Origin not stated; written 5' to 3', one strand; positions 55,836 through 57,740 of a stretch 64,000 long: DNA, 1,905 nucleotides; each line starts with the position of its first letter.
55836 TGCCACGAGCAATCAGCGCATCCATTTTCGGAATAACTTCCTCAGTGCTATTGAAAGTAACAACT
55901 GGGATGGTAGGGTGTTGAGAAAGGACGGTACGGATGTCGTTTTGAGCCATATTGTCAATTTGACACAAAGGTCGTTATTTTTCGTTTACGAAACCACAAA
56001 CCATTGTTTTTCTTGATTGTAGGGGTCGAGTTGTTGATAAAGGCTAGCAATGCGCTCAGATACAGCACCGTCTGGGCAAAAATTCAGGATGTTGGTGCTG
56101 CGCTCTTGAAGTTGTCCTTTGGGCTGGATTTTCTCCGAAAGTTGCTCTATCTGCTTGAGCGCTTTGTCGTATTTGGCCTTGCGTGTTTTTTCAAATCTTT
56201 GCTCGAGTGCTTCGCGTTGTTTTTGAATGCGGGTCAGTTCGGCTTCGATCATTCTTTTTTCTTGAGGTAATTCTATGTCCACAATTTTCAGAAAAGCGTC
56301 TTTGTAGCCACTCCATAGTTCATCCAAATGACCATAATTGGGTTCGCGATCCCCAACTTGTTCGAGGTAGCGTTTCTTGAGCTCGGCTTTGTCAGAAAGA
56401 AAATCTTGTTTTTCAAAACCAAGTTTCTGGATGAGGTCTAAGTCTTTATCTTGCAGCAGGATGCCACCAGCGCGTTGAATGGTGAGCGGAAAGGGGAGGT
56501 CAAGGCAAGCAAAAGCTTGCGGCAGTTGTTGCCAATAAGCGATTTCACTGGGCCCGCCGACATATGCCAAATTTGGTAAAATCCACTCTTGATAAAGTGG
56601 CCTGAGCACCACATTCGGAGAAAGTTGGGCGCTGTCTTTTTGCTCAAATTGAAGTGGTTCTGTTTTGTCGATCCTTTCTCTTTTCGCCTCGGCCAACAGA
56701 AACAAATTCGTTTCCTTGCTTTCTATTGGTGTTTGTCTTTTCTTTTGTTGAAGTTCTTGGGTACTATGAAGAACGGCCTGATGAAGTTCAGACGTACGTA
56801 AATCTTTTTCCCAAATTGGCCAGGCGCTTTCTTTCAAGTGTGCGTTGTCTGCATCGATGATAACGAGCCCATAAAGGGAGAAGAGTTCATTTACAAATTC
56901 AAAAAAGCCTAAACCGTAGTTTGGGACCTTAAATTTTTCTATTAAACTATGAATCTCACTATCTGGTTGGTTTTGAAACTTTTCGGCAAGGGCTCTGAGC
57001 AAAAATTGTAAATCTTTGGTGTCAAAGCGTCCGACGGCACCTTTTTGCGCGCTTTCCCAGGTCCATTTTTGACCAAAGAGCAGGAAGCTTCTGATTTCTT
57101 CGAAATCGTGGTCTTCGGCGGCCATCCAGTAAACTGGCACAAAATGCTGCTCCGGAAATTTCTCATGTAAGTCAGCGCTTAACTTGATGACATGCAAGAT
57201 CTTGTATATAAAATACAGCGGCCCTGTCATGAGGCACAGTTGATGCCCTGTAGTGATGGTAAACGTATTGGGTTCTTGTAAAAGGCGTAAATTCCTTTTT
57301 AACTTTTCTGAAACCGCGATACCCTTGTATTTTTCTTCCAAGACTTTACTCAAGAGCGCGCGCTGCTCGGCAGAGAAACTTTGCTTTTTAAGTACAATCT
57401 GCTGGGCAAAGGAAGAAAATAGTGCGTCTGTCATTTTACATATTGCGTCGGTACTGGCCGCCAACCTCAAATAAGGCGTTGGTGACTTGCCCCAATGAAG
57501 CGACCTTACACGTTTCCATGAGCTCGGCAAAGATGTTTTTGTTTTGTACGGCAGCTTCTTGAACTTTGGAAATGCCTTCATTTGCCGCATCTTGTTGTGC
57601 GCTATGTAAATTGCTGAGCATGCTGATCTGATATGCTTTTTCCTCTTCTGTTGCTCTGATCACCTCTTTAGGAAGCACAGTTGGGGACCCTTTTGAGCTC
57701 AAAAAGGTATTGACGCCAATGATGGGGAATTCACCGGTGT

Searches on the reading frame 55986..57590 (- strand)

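Call 8: search_protein_families(library=pfam, proteins=[window:55986-57590:-], max_evalue=0.01)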
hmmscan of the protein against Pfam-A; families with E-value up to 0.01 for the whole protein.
window:55986-57590:- (534 aa): 2 families
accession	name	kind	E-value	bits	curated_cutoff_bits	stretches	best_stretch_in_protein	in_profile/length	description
PF10079.15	Rossmann-like_BshC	-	1.2e-85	288.6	27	1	58-373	36-379/380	Bacillithiol biosynthesis BshC, N-terminal Rossmann-like domain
PF24850.1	CC_BshC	-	2.4e-16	60.5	27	1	380-527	5-153/159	Bacillithiol biosynthesis BshC, C-terminal coiled-coil domain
